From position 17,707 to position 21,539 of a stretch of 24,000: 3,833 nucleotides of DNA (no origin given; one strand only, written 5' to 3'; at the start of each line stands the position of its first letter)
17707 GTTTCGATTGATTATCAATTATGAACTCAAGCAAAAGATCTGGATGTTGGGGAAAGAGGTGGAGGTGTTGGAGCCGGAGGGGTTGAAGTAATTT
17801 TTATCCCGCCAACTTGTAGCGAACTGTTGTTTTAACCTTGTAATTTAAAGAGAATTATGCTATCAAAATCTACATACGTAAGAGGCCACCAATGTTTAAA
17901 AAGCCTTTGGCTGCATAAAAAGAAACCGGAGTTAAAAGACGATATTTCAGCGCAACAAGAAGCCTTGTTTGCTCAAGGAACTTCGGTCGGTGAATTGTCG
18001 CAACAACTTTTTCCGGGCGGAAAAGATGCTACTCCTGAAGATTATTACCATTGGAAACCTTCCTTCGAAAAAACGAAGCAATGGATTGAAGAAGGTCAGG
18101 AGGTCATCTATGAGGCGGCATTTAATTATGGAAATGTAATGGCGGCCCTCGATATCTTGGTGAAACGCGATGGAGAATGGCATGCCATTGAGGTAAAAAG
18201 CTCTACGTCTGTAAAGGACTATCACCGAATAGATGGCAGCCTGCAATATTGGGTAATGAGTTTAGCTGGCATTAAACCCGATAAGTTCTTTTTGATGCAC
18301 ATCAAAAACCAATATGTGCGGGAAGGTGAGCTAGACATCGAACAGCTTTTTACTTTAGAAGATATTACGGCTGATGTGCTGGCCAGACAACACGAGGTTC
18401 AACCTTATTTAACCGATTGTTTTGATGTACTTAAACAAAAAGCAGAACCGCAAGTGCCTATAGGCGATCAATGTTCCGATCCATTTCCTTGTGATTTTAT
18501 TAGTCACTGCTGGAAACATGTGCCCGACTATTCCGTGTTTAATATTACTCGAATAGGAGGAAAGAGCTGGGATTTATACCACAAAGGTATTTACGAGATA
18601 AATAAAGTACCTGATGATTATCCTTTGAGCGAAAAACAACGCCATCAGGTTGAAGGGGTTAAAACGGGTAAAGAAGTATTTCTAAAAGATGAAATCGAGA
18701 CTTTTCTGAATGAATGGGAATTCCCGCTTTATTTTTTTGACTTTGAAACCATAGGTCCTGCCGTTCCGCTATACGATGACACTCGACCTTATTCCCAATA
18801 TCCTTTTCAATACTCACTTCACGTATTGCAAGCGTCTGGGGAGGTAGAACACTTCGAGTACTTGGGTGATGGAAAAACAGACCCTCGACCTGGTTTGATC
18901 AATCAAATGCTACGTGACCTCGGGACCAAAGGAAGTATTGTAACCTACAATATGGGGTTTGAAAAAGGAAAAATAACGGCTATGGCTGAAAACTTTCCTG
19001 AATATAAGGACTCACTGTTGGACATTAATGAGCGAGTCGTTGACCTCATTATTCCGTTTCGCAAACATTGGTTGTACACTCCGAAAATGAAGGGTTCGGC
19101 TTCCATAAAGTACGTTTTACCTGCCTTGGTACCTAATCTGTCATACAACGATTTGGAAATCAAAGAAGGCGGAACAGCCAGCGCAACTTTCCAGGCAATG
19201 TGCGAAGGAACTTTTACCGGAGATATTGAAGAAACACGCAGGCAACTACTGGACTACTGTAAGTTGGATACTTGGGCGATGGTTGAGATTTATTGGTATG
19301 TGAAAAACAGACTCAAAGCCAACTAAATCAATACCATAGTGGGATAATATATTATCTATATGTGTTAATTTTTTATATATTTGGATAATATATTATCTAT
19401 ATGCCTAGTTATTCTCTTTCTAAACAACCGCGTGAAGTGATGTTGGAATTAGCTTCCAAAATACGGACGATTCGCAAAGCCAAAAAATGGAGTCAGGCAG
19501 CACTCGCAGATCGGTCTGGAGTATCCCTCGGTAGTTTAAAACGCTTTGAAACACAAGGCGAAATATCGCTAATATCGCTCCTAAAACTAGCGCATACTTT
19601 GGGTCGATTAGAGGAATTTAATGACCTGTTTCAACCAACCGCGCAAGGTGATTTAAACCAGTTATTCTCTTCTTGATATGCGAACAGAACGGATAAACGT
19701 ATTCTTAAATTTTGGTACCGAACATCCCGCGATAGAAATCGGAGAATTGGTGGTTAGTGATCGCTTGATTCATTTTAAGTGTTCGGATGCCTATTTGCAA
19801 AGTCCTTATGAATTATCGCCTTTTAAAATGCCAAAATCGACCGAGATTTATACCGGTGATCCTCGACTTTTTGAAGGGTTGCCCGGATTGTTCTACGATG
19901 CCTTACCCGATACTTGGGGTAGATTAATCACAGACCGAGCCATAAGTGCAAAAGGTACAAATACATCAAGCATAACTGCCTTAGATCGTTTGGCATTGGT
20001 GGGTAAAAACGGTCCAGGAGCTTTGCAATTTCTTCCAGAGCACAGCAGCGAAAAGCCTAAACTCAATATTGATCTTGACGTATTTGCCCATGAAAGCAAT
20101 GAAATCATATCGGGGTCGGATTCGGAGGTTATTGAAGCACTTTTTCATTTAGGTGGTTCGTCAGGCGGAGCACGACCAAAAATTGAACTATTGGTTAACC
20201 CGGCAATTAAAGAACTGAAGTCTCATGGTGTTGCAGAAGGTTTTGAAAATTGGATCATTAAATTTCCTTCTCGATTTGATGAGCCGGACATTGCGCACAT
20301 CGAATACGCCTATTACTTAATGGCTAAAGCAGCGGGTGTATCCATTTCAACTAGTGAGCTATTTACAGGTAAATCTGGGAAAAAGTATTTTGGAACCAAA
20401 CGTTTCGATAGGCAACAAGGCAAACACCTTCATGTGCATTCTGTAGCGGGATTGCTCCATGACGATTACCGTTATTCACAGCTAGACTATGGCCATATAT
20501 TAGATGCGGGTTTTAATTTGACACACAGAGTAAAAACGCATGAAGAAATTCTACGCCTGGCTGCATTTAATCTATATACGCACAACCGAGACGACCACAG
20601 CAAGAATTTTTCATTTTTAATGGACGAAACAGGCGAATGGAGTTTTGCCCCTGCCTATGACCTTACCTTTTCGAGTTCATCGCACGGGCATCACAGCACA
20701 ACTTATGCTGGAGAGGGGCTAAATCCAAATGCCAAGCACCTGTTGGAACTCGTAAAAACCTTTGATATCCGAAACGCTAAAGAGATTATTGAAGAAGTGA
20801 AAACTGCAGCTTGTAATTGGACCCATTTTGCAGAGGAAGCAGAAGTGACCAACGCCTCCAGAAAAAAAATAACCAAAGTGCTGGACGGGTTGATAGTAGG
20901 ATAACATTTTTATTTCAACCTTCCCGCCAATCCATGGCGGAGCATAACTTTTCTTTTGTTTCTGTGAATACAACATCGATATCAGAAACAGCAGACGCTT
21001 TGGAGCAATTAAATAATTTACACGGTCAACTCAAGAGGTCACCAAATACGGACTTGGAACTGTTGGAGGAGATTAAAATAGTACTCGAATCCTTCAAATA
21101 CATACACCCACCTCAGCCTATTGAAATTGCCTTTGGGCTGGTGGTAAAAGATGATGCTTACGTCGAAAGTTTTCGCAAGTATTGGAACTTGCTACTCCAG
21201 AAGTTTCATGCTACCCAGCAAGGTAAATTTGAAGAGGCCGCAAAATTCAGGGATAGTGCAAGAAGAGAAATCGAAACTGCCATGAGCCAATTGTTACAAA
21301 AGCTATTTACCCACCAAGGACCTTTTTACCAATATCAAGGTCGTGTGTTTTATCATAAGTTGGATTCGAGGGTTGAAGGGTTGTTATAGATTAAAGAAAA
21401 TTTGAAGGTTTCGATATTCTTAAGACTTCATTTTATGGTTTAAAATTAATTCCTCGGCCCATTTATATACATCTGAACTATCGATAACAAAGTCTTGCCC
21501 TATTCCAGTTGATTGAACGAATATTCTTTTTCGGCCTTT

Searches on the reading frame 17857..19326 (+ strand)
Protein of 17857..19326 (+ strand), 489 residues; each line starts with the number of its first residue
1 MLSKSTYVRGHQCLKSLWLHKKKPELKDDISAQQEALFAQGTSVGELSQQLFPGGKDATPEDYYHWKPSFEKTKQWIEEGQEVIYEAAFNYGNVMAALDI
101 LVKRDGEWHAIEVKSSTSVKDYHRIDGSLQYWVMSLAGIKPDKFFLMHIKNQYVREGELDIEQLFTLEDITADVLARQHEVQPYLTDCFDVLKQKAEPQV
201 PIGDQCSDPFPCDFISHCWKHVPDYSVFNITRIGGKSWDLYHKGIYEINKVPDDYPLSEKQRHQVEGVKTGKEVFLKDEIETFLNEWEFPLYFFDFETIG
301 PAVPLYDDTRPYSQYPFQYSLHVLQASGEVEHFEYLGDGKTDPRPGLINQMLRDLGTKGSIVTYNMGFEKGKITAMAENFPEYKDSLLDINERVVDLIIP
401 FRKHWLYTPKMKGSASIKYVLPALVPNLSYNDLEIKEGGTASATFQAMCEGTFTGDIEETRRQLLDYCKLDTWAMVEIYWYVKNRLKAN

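Call 3: search_protein_families(library=pfam, proteins=[window:17857-19326:+], max_evalue=0.01)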
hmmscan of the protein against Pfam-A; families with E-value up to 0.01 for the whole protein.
window:17857-19326:+ (489 aa): 1 family
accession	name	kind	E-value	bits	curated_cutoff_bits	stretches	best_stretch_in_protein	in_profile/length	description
PF11074.14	DUF2779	-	8e-44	149.4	23.3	1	292-416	1-126/126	Domain of unknown function(DUF2779)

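Call 4: search_protein_families(library=padloc, proteins=[window:17857-19326:+], max_evalue=0.01)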
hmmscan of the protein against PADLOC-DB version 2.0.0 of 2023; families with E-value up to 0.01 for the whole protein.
window:17857-19326:+ (489 aa): 2 families
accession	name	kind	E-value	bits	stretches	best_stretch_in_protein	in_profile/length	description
PDLC01611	Cas4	-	0.00031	19.1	1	81-174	46-129/158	"CAS-I,CAS-II,CAS-III,CAS-IV,CAS-V,CAS-VI; acquisition_associated"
PDLC01250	Cas4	-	0.00039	18.7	1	81-183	49-151/168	"CAS-I,CAS-II,CAS-III,CAS-IV,CAS-V,CAS-VI; acquisition_associated"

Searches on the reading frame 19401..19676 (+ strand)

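Call 3: search_protein_families(library=pfam, proteins=[window:19401-19676:+], max_evalue=0.01)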
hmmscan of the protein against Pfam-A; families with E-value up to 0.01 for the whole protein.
window:19401-19676:+ (91 aa): 5 families
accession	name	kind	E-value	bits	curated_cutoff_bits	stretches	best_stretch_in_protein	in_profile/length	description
PF01381.28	HTH_3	-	1.8e-09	37.9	23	1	21-68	1-49/55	Helix-turn-helix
PF13560.12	HTH_31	-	7.3e-06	26.6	27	1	16-55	1-39/64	Helix-turn-helix domain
PF13744.12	HTH_37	-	0.00015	22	27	1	15-70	17-71/80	Helix-turn-helix domain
PF13443.12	HTH_26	-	0.0015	19.2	22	1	20-68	1-51/63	Cro/C1-type HTH DNA-binding domain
PF12844.13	HTH_19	-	0.01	16.2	30.2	0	19-51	2-34/64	Helix-turn-helix domain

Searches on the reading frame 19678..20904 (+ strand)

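Call 3: search_protein_families(library=pfam, proteins=[window:19678-20904:+], max_evalue=0.01)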
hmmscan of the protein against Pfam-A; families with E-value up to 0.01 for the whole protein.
window:19678-20904:+ (408 aa): 2 families
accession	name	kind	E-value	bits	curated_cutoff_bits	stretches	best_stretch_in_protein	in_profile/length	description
PF07804.18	HipA_C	-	2e-44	152.3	30.5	1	161-378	2-210/213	HipA-like C-terminal domain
PF13657.11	Couple_hipA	-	3.4e-11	44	22.5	1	20-118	9-98/99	HipA N-terminal domain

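Call 4: search_protein_families(library=padloc, proteins=[window:19678-20904:+], max_evalue=0.01)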
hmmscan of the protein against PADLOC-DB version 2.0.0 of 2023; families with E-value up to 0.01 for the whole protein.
window:19678-20904:+ (408 aa): 2 families
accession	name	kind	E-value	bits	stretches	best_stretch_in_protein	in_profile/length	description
PDLC04340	PDC-M03A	-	0.00017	19.2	1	261-330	101-168/280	-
PDLC04339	PDC-M03A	-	0.00089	16.7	1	279-331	125-176/293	-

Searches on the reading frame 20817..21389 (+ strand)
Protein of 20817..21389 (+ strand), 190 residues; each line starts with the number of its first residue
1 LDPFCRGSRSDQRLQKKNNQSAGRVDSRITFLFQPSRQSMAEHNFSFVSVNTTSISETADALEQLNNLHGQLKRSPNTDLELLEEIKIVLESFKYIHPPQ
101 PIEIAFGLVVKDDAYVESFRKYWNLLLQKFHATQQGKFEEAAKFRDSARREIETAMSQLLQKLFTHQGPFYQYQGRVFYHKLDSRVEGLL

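Call 3: search_protein_families(library=pfam, proteins=[window:20817-21389:+], max_evalue=0.01)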
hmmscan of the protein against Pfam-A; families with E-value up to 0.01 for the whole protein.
window:20817-21389:+ (190 aa): 0 families

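Call 4: search_protein_families(library=padloc, proteins=[window:20817-21389:+], max_evalue=0.01)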
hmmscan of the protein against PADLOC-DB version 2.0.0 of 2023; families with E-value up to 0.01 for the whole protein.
window:20817-21389:+ (190 aa): 0 families

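Call 5: search_protein_families(library=ncbifam, proteins=[window:20817-21389:+], max_evalue=0.01)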
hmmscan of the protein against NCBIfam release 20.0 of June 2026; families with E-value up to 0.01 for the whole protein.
window:20817-21389:+ (190 aa): 0 families
